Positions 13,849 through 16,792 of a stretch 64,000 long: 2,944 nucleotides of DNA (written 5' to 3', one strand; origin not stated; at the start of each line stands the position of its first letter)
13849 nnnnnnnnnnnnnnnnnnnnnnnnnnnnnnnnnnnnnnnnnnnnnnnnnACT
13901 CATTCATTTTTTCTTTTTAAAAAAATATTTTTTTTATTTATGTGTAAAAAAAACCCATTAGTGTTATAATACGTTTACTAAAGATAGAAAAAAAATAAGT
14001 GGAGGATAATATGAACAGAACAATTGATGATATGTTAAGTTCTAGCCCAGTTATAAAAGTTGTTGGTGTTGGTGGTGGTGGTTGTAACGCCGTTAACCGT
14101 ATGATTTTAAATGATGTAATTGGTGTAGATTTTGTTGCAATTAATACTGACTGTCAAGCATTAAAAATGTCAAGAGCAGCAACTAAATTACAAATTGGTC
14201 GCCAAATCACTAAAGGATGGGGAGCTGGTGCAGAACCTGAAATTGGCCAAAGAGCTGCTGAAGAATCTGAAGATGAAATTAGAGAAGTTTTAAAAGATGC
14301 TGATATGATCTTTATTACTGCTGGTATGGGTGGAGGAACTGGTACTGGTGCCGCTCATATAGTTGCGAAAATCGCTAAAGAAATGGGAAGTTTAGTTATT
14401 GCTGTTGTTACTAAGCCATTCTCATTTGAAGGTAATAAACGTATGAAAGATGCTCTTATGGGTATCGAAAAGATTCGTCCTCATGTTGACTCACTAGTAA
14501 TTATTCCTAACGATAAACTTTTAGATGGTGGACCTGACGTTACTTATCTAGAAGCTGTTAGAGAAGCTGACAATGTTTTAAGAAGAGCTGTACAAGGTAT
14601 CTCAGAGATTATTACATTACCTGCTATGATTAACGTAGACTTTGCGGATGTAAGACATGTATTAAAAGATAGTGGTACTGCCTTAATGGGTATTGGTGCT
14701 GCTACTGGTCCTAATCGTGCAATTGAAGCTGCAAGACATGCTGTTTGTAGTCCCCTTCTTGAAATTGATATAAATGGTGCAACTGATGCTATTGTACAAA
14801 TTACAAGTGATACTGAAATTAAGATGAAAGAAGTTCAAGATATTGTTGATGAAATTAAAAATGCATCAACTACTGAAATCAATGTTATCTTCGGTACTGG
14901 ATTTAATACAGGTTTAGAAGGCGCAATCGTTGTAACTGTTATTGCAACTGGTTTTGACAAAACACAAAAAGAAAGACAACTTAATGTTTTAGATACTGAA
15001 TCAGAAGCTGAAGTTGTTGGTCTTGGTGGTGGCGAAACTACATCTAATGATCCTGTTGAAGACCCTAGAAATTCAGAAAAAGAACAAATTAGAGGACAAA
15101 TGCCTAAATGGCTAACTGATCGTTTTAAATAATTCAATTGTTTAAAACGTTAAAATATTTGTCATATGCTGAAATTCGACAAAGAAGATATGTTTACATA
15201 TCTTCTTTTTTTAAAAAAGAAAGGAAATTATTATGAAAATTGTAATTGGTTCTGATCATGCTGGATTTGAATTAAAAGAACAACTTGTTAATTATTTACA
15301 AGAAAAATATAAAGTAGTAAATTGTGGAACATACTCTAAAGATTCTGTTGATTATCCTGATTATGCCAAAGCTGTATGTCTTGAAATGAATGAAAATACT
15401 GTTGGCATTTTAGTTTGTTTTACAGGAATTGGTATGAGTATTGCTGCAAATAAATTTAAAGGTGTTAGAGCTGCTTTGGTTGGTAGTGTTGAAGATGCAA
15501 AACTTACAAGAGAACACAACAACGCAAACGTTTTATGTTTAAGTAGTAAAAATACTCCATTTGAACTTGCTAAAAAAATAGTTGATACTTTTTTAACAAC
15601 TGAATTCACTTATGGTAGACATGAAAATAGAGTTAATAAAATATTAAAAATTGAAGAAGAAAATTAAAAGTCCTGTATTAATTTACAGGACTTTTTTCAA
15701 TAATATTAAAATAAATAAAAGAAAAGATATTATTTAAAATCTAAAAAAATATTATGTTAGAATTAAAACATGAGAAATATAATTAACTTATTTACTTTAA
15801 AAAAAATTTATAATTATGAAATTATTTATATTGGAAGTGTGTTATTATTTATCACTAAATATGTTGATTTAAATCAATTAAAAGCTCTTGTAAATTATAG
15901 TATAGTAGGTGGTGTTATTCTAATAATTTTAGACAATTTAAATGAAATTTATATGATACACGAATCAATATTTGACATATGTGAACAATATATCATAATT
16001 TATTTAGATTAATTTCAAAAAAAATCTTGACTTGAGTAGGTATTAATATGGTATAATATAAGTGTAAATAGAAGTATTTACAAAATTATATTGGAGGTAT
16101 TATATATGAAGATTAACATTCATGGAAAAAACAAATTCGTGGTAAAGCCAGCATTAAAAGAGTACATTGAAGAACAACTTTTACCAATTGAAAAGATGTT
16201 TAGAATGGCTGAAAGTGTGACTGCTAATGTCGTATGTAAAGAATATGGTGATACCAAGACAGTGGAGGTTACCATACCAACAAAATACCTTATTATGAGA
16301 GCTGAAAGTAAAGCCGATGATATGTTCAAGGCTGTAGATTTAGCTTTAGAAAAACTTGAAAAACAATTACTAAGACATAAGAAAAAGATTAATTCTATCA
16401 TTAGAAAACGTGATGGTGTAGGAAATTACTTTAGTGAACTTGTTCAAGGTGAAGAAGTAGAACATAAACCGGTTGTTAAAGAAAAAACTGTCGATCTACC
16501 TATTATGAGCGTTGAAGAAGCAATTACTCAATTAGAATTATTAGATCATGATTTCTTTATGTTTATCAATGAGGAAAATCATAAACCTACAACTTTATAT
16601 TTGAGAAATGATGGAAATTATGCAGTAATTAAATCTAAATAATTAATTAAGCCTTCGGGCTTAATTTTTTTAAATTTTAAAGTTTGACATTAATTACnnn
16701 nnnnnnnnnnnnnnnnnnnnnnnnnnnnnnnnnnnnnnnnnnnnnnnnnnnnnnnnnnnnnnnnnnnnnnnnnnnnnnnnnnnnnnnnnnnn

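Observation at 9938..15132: Division/cell-wall cluster runs ftsW-murG-murB, then a cotJ-like pair, then ftsZ, with no ftsA or divIB/ftsQ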

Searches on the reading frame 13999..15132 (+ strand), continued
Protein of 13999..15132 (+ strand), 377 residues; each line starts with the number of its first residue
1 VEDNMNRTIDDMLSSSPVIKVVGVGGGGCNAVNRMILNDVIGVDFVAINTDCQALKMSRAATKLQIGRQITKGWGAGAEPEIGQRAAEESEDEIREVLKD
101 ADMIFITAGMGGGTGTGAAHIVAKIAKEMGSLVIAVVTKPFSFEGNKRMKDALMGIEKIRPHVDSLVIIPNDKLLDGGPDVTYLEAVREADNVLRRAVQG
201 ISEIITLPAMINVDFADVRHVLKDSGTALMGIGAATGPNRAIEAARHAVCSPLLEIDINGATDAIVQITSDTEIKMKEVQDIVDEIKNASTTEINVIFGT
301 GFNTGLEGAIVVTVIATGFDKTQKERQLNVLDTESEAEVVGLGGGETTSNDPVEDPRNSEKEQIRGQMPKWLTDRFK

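Call 66: find_homologous_proteins(query=A2, max_evalue=0.001)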
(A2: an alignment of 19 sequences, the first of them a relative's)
Query A2 (19 sequences) (120 aa, profile of the alignment): 264 proteins with E <= 0.001 among 4541 candidates; the best 120 are listed.
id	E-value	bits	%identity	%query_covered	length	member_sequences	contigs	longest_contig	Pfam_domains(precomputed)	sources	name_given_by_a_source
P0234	7.3e-58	212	84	100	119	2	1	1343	PF04472.18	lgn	-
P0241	4.1e-56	206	78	100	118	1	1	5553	PF04472.18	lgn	-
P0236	8.3e-55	202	100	100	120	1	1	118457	PF04472.18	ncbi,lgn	-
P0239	8.8e-55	202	71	100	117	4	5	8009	PF04472.18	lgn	-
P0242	1.1e-54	201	80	89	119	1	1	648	PF04472.18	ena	-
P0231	2.4e-54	200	57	100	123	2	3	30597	PF04472.18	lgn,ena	-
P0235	2.6e-54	200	86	100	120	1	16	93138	PF04472.18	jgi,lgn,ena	-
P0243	1.6e-53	198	77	100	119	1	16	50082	PF04472.18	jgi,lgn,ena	jgi:hypothetical protein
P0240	4.2e-53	196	79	100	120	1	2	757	PF04472.18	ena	-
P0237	5.5e-53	196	69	100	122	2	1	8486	PF04472.18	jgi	-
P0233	1.2e-52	195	69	100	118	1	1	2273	PF04472.18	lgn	-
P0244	1.3e-52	195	56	100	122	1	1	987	PF04472.18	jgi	jgi:hypothetical protein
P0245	1.7e-52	194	55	100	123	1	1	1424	PF04472.18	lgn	-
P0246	2.5e-52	194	72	100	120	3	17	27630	PF04472.18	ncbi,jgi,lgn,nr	ncbi:MAG TPA: cell division protein SepF [Acholeplasmataceae bacterium]|nr:cell division protein Sep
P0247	4.2e-52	193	59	100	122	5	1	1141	PF04472.18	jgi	-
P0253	6.6e-51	189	56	100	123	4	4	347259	PF04472.18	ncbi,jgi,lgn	ncbi:MAG: cell division protein SepF [Bacilli bacterium]|jgi:cell division inhibitor SepF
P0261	3.5e-50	187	67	100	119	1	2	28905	PF04472.18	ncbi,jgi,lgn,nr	ncbi:MAG: cell division protein SepF [Bacilli bacterium]|jgi:FtsZ-interacting cell division protein 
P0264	4.1e-50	187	66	100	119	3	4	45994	PF04472.18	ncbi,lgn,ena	-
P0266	5.4e-50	186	67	100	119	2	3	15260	PF04472.18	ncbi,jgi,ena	ncbi:MAG: cell division protein SepF [Bacilli bacterium]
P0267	7.8e-50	186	52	100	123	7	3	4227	PF04472.18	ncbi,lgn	ncbi:MAG TPA: cell division protein SepF [Bacilli bacterium]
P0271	1.1e-49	185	54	100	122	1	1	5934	PF04472.18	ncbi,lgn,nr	ncbi:MAG: cell division protein SepF [Bacilli bacterium]|nr:cell division protein SepF [Bacilli bact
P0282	3.8e-49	184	54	100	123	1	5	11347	PF04472.18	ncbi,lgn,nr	ncbi:MAG: cell division protein SepF [Bacilli bacterium]|nr:cell division protein SepF [Bacilli bact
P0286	1.9e-48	181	55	100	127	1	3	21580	PF04472.18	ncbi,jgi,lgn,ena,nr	ncbi:MAG: cell division protein SepF [Bacilli bacterium]|nr:cell division protein SepF [Bacilli bact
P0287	2.0e-48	181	58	100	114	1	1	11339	PF04472.18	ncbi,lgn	-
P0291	3.2e-48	181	57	97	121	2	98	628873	PF04472.18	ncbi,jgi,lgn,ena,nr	ncbi:MAG: cell division protein SepF [Acholeplasmataceae bacterium]|nr:cell division protein SepF [A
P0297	6.9e-48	179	61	84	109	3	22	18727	PF04472.18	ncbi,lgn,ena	-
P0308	2.9e-47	177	58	98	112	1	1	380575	PF04472.18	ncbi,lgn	-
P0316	8.4e-47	176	60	100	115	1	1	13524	PF04472.18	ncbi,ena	-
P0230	1.1e-46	176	57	100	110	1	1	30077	PF04472.18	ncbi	-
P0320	1.7e-46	175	55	100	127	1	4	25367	PF04472.18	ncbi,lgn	-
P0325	5.9e-46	173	64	82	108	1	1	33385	PF04472.18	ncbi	-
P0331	2.2e-45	171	58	100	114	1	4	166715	PF04472.18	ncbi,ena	-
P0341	1.1e-43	166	56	100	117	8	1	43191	PF04472.18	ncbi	-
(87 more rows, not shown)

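Call 70: list_cluster_members(proteins=[P0253, P0261, P0266, P0267, P0271, P0282, P0286, P0236, P0264, P0287])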
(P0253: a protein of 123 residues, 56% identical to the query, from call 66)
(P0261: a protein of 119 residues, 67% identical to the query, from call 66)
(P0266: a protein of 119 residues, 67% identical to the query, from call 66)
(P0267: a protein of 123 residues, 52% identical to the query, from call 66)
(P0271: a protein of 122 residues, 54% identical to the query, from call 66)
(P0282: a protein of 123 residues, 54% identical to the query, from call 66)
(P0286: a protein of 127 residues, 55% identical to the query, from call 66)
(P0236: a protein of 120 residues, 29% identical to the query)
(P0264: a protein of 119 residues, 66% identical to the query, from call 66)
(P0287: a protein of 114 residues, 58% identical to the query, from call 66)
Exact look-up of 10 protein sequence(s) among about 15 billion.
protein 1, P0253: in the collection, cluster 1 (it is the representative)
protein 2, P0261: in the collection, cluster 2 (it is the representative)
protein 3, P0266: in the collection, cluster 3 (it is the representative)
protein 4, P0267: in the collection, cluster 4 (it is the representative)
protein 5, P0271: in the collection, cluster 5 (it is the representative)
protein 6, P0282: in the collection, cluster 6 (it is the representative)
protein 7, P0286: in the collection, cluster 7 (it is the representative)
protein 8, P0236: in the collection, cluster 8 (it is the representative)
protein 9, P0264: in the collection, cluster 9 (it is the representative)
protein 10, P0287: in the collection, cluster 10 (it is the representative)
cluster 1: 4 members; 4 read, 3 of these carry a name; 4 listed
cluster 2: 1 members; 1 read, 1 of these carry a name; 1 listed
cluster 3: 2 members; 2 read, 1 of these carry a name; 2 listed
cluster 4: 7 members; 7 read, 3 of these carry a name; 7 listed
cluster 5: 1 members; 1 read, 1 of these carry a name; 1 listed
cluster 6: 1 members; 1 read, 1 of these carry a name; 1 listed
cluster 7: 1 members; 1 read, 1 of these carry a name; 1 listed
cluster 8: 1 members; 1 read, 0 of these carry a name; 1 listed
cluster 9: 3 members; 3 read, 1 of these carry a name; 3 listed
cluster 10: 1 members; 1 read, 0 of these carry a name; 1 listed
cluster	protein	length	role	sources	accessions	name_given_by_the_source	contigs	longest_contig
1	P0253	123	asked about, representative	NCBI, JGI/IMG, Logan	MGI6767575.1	MAG: cell division protein SepF [Bacilli bacterium] | cell division inhibitor SepF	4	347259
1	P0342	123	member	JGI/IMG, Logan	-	FtsZ-interacting cell division protein YlmF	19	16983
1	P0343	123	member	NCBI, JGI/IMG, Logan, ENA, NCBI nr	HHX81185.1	MAG TPA: cell division protein SepF [Acholeplasmataceae bacterium] | cell division protein SepF [Acholeplasmataceae bacterium]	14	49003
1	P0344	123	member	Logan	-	-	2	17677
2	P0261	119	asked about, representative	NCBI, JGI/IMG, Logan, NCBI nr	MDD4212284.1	MAG: cell division protein SepF [Bacilli bacterium] | FtsZ-interacting cell division protein YlmF | cell division protein SepF [Bacilli bacterium]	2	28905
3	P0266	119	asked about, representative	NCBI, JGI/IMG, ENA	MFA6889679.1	MAG: cell division protein SepF [Bacilli bacterium]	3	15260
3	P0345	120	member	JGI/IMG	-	-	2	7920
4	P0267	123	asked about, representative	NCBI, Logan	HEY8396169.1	MAG TPA: cell division protein SepF [Bacilli bacterium]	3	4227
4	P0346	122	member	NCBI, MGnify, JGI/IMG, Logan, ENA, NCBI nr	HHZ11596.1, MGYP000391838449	MAG TPA: cell division protein SepF [Acholeplasmataceae bacterium] | FL=1 | cell division protein SepF [Acholeplasmataceae bacterium]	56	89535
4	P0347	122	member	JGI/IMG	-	FtsZ-interacting cell division protein YlmF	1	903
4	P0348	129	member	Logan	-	-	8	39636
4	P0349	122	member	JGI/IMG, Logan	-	-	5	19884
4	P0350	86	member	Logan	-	-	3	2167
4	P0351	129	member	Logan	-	-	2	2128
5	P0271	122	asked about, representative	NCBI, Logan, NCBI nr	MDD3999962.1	MAG: cell division protein SepF [Bacilli bacterium] | cell division protein SepF [Bacilli bacterium]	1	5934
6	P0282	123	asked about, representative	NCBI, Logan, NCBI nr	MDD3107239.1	MAG: cell division protein SepF [Bacilli bacterium] | cell division protein SepF [Bacilli bacterium]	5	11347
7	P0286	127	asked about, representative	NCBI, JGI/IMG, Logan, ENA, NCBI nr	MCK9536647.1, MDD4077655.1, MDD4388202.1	MAG: cell division protein SepF [Bacilli bacterium] | cell division protein SepF [Bacilli bacterium]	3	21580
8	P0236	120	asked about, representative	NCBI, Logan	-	-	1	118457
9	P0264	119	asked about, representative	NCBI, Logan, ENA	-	-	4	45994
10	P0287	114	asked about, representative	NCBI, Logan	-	-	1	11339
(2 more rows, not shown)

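Call 71: list_cluster_members(proteins=[P0297, P0308, P0316, P0320, P0325, P0331, P0341, P0230, P0291, P0207])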
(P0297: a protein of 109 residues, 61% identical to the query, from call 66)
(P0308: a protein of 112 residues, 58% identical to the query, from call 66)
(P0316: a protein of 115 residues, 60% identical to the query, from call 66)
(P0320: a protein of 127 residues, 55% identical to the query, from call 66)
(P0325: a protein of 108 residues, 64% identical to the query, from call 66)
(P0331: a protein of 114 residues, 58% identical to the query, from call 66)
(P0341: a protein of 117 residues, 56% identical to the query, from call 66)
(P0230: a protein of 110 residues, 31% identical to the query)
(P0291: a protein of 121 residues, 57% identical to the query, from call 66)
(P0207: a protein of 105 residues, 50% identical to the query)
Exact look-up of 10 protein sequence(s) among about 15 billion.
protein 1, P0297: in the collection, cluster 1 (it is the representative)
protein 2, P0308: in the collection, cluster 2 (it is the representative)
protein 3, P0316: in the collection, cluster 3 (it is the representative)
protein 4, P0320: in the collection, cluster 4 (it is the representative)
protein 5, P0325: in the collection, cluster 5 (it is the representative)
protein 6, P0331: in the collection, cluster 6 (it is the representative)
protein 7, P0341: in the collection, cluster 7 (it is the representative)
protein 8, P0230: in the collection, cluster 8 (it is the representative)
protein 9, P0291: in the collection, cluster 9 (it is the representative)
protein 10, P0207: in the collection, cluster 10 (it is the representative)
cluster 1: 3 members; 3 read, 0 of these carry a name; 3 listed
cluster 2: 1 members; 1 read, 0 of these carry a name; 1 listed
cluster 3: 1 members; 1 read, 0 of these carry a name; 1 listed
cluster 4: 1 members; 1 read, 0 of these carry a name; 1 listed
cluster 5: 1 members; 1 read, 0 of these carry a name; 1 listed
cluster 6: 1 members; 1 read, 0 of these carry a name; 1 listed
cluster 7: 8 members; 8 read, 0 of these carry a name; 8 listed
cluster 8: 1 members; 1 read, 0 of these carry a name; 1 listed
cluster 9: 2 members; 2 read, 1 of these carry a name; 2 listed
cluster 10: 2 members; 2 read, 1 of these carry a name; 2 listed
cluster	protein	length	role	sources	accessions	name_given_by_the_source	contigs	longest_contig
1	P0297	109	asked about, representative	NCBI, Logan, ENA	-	-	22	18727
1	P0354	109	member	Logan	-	-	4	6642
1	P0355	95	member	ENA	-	-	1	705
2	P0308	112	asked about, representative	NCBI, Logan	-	-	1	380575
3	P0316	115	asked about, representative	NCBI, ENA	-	-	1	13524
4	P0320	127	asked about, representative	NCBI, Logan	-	-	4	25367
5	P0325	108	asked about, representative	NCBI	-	-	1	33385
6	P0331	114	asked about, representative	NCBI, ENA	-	-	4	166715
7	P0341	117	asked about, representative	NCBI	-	-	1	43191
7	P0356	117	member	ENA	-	-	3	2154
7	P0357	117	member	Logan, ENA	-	-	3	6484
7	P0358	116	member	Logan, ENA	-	-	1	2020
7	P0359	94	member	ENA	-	-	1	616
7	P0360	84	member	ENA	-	-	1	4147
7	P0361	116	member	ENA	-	-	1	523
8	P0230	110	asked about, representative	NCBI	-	-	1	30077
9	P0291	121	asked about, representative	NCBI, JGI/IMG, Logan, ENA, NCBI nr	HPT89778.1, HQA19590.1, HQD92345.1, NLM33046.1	MAG: cell division protein SepF [Acholeplasmataceae bacterium] | cell division protein SepF [Acholeplasmataceae bacterium]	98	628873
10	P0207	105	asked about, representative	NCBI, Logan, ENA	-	-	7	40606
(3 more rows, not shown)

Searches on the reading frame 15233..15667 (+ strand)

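Call 3: search_protein_families(library=pfam, proteins=[window:15233-15667:+], max_evalue=0.01)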
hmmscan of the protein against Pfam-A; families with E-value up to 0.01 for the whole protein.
window:15233-15667:+ (144 aa): 1 family
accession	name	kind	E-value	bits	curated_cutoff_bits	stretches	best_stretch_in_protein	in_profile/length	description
PF02502.23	LacAB_rpiB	-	2.9e-55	186.5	24.7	1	3-137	1-138/138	Ribose/Galactose Isomerase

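Call 4: search_protein_families(library=ncbifam, proteins=[window:15233-15667:+], max_evalue=0.01)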
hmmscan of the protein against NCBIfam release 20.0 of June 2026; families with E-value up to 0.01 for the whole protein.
window:15233-15667:+ (144 aa): 12 families
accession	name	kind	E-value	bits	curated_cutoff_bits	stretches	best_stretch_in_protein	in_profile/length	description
NF004051.0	PRK05571.1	subfamily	7.8e-55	184.7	135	1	1-142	2-147/149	ribose-5-phosphate isomerase B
TIGR00689.1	rpiB_lacA_lacB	subfamily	4.1e-54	182.4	88.3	1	3-143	1-145/145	RpiB/LacA/LacB family sugar-phosphate isomerase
TIGR01120.1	rpiB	equivalog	2.3e-52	176.7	138.65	1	2-140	1-142/143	ribose 5-phosphate isomerase B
TIGR02133.1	RPI_actino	equivalog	4.6e-36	123.9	168.2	1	1-141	1-146/148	ribose-5-phosphate isomerase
NF006381.0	PRK08622.1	equivalog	5.1e-31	107.8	234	1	1-143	1-147/171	galactose-6-phosphate isomerase subunit LacB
NF006380.0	PRK08621.1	equivalog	2.1e-28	99.5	164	1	1-139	1-140/142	galactose-6-phosphate isomerase subunit LacA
NF009257.0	PRK12613.1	equivalog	5e-24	85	243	1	1-139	1-139/141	galactose-6-phosphate isomerase subunit LacA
NF051858.1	EryPhIsonDerIRhiz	equivalog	8.6e-24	84.3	240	1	1-141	1-147/150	D-erythrulose-4-phosphate isomerase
TIGR01118.1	lacA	equivalog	2.9e-22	79.3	181.1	1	1-139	1-140/141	galactose-6-phosphate isomerase subunit LacA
TIGR01119.1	lacB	equivalog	1.4e-21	77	312.55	1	1-141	1-145/171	galactose-6-phosphate isomerase subunit LacB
NF009258.0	PRK12615.1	equivalog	2.1e-21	76.6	325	1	1-141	1-145/171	galactose-6-phosphate isomerase subunit LacB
NF006753.0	PRK09273.1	equivalog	7.8e-07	28.7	137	1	18-104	22-113/211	hypothetical protein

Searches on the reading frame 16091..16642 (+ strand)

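Call 11: search_protein_families(library=pfam, proteins=[window:16091-16642:+], max_evalue=0.001)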
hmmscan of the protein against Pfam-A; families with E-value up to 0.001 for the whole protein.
window:16091-16642:+ (183 aa): 2 families
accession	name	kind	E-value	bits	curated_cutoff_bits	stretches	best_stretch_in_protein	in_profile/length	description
PF16321.10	Ribosom_S30AE_C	-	1e-20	73.6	25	1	125-178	3-56/57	Sigma 54 modulation/S30EA ribosomal protein C terminus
PF02482.25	Ribosomal_S30AE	-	7.4e-20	71.9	23.7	1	8-100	1-87/88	Sigma 54 modulation protein / S30EA ribosomal protein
